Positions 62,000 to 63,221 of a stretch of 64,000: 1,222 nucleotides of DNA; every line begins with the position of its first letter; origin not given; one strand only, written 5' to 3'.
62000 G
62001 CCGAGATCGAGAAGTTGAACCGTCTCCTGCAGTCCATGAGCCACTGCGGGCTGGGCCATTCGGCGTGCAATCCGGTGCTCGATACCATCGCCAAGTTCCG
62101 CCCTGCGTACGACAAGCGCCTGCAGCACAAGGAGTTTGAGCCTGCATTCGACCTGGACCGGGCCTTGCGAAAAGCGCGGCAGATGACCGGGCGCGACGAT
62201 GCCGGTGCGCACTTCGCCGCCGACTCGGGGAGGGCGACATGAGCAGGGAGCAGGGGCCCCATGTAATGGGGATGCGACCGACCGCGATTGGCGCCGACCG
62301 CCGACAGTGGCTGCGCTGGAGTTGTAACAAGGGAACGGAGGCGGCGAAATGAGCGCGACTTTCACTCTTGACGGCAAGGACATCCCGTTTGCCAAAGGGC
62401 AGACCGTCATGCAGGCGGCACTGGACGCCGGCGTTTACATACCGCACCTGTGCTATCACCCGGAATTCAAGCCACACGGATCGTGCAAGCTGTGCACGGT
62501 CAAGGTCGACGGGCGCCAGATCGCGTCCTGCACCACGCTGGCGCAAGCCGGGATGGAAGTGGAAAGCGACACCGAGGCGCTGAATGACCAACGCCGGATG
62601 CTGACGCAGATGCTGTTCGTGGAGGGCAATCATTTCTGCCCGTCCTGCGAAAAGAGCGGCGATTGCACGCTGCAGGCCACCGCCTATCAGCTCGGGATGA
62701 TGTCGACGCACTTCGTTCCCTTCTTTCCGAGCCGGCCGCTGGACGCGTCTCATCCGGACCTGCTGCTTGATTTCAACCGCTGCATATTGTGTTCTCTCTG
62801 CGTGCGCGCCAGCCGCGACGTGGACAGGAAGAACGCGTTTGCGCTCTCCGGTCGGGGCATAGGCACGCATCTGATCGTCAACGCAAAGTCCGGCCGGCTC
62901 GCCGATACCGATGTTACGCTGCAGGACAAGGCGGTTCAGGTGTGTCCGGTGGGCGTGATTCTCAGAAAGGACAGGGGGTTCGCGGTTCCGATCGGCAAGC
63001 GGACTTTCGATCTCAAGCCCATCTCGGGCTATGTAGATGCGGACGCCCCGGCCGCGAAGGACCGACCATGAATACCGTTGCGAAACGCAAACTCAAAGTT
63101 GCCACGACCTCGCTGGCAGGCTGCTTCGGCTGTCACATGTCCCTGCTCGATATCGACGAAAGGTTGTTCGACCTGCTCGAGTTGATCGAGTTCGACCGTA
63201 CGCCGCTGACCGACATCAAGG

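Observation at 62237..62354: Covarying GNA-triloop hairpin inside the repeated cassette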

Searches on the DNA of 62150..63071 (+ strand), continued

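Call 64: search_with_rna_model(model_id=R1, sources=[L101, L102, L103, L104, L105, L106, L107, L108, L109, L110, L111, L112, L113, L114, L115, L116, L117, L118, L119, L120, L121, L122, L123, L124, L125, L126, L127, L128, L129, L130, L131, L132, L133, L134, L135, L136, L137, L138, L139, L140, L141, L142, L143, L144, L145, L146, L147, L148, L149, L150, L151, L152, L153, L154, L155, L156, L157, L158, L159, L160, L161, L162, L163, L164, L165, L166, L167, L168, L169, L170, L171, L172, L173, L174, L175, L176, L177, L178, L179, L180, L181, L182, L183, L184, L185, L186, L187, L188, L189, L190, L191, L192, L193, L194, L195, L196, L197, L198, L199, L200], max_evalue=0.001)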
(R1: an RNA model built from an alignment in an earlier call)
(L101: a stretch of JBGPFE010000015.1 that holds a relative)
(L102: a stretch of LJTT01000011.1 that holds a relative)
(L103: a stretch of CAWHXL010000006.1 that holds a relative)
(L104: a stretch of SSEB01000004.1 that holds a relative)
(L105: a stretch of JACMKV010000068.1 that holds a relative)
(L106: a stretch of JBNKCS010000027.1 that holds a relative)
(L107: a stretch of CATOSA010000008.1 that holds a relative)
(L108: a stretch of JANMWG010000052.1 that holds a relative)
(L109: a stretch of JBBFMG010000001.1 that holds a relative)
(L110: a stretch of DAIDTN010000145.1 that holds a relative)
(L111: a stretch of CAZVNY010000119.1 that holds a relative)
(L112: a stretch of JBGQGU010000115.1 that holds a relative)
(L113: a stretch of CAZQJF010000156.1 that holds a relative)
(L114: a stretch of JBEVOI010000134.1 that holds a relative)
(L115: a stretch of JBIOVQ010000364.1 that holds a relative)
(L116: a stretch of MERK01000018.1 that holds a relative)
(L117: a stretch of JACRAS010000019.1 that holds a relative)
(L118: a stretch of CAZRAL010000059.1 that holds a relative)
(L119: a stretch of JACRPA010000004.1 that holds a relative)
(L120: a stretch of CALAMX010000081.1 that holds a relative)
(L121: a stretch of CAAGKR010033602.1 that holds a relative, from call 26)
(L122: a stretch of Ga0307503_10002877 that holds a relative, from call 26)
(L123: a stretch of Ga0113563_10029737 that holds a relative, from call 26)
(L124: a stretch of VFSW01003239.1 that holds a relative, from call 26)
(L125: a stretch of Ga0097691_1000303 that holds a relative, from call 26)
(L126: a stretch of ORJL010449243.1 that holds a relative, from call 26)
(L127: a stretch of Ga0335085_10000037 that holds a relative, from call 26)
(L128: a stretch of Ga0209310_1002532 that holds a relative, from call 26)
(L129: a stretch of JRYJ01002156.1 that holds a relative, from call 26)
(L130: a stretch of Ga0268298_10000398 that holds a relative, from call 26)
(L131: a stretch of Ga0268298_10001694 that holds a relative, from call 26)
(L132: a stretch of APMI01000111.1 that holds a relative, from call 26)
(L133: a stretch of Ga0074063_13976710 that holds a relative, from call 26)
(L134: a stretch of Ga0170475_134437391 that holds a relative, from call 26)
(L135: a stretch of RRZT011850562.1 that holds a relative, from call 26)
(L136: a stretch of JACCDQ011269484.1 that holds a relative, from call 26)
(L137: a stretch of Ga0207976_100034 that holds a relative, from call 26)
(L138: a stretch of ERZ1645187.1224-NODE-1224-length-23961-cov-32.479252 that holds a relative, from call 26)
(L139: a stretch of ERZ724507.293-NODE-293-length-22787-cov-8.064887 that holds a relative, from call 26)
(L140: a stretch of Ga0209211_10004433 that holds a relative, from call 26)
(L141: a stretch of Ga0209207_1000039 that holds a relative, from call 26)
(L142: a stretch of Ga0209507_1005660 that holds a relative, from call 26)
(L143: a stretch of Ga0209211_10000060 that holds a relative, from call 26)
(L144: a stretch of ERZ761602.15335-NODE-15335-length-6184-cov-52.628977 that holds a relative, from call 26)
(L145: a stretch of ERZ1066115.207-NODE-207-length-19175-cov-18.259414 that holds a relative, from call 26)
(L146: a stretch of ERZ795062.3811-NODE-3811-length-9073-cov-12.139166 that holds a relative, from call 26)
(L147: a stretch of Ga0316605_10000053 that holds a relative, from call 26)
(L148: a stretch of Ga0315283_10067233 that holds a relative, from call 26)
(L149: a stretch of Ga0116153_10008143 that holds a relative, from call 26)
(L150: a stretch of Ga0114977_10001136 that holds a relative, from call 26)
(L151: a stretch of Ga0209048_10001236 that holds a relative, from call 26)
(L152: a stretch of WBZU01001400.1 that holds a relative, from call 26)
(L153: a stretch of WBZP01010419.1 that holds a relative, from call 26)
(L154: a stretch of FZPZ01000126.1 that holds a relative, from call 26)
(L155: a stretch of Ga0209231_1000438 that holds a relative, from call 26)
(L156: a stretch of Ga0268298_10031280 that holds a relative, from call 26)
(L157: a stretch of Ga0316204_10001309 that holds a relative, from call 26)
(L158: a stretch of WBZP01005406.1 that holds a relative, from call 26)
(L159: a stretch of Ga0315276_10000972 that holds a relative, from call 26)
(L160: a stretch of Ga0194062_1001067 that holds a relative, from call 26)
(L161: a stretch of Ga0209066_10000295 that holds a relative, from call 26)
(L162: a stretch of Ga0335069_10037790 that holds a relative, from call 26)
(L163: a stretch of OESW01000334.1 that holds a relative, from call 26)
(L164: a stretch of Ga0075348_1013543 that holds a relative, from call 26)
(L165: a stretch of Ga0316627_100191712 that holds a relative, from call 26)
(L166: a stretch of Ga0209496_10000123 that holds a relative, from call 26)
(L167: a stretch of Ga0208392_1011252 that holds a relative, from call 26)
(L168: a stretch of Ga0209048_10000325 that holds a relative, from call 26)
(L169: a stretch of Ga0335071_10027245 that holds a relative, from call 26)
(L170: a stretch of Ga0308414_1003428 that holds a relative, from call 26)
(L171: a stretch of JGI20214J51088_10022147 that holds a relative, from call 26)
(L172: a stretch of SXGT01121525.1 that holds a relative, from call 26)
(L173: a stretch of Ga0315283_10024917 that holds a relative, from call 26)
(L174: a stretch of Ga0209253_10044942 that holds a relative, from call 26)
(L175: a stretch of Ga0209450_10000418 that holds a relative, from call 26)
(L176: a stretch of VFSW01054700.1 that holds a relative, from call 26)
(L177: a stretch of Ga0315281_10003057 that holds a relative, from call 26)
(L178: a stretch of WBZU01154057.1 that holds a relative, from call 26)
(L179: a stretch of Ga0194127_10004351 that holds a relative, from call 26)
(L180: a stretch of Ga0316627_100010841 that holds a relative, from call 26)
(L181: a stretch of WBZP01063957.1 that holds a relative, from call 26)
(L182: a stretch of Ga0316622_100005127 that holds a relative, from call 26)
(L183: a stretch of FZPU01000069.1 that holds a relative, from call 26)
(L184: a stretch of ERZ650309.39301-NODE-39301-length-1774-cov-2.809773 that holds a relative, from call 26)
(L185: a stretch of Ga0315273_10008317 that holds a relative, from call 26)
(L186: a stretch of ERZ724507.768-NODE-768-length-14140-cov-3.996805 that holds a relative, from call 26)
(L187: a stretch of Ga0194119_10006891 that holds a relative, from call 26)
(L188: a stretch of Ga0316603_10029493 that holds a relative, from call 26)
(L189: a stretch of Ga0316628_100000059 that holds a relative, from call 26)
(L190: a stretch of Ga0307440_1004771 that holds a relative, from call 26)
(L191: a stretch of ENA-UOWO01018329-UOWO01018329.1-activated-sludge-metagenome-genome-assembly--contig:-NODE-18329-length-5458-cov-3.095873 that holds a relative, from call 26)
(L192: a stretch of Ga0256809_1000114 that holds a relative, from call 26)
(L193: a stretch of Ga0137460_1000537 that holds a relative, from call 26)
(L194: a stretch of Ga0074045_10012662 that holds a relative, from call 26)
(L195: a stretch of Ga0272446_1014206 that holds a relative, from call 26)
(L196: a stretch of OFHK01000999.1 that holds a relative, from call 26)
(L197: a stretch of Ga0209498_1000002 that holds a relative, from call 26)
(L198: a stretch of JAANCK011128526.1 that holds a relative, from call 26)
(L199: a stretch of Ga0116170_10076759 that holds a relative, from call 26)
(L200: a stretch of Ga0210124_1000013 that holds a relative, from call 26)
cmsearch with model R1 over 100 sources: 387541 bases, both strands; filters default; matches with E-value up to 0.001: 34.
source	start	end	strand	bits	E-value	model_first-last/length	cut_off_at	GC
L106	51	101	+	69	2.5e-13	1-53/53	no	0.75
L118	3240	3290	+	68.7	3e-13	1-53/53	no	0.76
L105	24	74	+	68.6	3.1e-13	1-53/53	no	0.8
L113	173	223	+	67.2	6.7e-13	1-53/53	no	0.75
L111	1666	1720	-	63.7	4.6e-12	1-53/53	no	0.84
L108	3251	3301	-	60.9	2.2e-11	1-53/53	no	0.71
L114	644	693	+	60.7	2.4e-11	1-53/53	no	0.76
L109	1743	1795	+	60.5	2.6e-11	1-53/53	no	0.87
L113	6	54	+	59.9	3.6e-11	1-53/53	no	0.76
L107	3632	3679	-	59.4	4.8e-11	1-53/53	no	0.77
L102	2383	2434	+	58.5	7.8e-11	1-53/53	no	0.71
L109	1886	1938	+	58.4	8.2e-11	1-53/53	no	0.85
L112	46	97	-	58.3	8.7e-11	1-53/53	no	0.71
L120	2634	2689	+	55.5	4e-10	1-53/53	no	0.8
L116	6682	6733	-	55.2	4.7e-10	1-53/53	no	0.69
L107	3546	3594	+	54.7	6.2e-10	1-53/53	no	0.69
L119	2169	2220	-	53.3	1.3e-09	1-53/53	no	0.73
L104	7787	7836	+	52.9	1.7e-09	1-53/53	no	0.76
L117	797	848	+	52.9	1.7e-09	1-53/53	no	0.73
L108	3169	3216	+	52.4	2.3e-09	1-53/53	no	0.79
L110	5831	5882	-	52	2.7e-09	1-53/53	no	0.65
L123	1389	1440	+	51.6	3.5e-09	1-53/53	no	0.65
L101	1531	1581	+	50.7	5.7e-09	1-53/53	no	0.73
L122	1389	1440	+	50.2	7.3e-09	1-53/53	no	0.69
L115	4297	4346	+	48.1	2.3e-08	1-53/53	no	0.82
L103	3218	3277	-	47.6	3e-08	1-53/53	no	0.75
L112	1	43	-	46.4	5.7e-08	1-45/53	3'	0.74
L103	3099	3158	-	44.8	1.4e-07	1-53/53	no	0.73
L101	1736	1784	-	43.4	3e-07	1-53/53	no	0.69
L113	91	136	-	35.3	2.5e-05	1-53/53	no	0.7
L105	110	164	-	34.4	4.1e-05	1-53/53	no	0.75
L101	7627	7677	-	32.4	0.00012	1-53/53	no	0.67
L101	1655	1701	+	30.4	0.00037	1-53/53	no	0.62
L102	2470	2525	-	29.2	0.00071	1-53/53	no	0.71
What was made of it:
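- Only 3 of about 80 hoxU loci are filled (call 64).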

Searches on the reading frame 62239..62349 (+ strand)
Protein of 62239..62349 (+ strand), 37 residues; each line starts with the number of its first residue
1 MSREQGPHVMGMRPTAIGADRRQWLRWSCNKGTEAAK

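Call 43: search_protein_representatives(protein=window:62239-62349:+)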
Query: 37 residues. Proteins with E-value up to 0.001 (for the whole library): 17; up to 1e-10: 0; up to 1e-30: 0. The best 17 are listed.
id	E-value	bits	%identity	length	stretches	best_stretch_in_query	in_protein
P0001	2.4e-09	51.2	37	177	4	4-33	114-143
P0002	1.6e-08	48.6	72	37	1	1-36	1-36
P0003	1.3e-06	42.9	65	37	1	1-37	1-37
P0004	1.3e-06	42.9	54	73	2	1-35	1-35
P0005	2.2e-06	42.2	41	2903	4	11-34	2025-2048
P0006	4.2e-06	41.3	42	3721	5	11-34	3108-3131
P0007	4.7e-06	41.1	44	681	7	8-25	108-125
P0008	6.7e-06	40.7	64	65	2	1-23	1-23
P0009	9.3e-06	40.2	69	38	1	1-36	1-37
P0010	2.0e-05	39.2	58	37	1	1-36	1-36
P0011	3.3e-05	38.6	61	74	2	1-23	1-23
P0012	4.1e-05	38.3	51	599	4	18-34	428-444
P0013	5.0e-05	38.0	77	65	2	1-22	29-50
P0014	1.7e-04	36.4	69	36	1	1-36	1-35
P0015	1.7e-04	36.4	51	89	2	3-36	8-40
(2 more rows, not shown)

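Call 52: search_protein_families(library=pfam, proteins=[window:62239-62349:+], max_evalue=0.001)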
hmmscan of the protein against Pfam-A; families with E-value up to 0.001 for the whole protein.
window:62239-62349:+ (37 aa): 0 families
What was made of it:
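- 62239..62352 (+): Copy B: 37-codon relay ORF (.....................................). No Pfam family (call 52).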

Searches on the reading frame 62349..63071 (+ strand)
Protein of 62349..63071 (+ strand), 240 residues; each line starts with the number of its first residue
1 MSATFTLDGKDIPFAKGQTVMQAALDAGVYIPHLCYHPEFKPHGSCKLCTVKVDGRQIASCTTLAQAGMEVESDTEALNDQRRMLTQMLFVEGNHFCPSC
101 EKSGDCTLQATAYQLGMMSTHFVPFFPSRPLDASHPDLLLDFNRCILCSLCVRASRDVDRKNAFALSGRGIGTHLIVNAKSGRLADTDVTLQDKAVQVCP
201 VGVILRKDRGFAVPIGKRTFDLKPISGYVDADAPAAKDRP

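Call 10: find_encoding_contigs(protein=window:62349-63071:+, flank=10000, max_places=6)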
Protein window:62349-63071:+ (240 aa): 1 contig read that carries it; 1 place shown.
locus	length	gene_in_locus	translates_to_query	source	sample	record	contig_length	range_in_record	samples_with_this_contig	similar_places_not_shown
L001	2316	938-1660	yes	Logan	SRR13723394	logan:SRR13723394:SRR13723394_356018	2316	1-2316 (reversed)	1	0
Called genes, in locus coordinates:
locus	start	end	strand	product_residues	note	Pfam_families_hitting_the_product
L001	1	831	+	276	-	?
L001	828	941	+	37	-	-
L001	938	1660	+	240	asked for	PF00111:Fer2, PF13510:Fer2_4, PF10588:NADH-G_4Fe-4S_3, PF13459:Fer4_15, PF22117:Fer4_Nqo3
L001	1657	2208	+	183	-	PF01058:Oxidored_q6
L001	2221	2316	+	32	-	?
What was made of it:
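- Gene callers predict it (call 10).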

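Call 26: find_related_loci(query=window:62349-63071:+, collection=metagenome_contigs, flank=1500)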
Query window:62349-63071:+ (240 aa) in metagenome_contigs; peptide patterns used: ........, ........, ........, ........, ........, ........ (x = any residue, [..] = any of these).
600 stretches matched a pattern (row limit reached: there are more); 570 encode a relative of the query (tblastn E <= 1e-3); the best 80 are kept; 80 distinct loci.
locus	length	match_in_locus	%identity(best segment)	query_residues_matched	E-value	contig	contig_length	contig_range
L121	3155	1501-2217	83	1-239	1e-139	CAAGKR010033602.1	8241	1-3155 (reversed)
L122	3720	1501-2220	83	1-240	5e-138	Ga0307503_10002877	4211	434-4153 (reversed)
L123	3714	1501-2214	83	1-238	2e-137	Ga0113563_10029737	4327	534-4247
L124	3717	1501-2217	82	1-239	4e-135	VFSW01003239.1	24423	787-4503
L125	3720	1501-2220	81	1-240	9e-134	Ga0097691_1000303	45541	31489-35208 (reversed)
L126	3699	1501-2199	85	1-233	8e-133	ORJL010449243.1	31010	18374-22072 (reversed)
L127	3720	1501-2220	80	1-240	8e-132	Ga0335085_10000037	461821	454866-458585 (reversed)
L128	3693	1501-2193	79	1-231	7e-126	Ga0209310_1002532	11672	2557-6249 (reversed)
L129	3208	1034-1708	81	1-225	2e-125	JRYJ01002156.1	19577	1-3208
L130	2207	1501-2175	80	1-225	1e-126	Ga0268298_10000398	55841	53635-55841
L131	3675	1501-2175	80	1-225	2e-123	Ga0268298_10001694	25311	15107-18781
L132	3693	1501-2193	78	1-232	2e-122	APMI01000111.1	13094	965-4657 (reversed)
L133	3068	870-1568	78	1-233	3e-124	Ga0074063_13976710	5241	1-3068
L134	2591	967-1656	77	1-230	1e-127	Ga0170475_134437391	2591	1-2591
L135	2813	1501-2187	78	1-229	2e-124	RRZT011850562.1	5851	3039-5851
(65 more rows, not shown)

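Call 52: search_protein_families(library=pfam, proteins=[window:62349-63068:+], max_evalue=0.001)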
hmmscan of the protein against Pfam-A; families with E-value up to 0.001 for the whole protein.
window:62349-63068:+ (240 aa): 5 families
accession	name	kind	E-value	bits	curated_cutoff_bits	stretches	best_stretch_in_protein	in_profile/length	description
PF13510.11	Fer2_4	-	9.8e-21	74.1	22.8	1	4-75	5-81/82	2Fe-2S iron-sulfur cluster binding domain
PF10588.14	NADH-G_4Fe-4S_3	-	4.2e-13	49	27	1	82-119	1-38/40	NADH-ubiquinone oxidoreductase-G iron-sulfur binding region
PF13459.11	Fer4_15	-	3e-09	37.9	22.4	1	140-204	3-64/66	4Fe-4S single cluster domain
PF00111.32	Fer2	-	1.7e-08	34.7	21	1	6-61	2-55/77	2Fe-2S iron-sulfur cluster binding domain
PF22117.2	Fer4_Nqo3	-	4.6e-08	33.6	27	1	140-204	6-66/67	NADH-quinone oxidoreductase subunit 3, ferredoxin-like domain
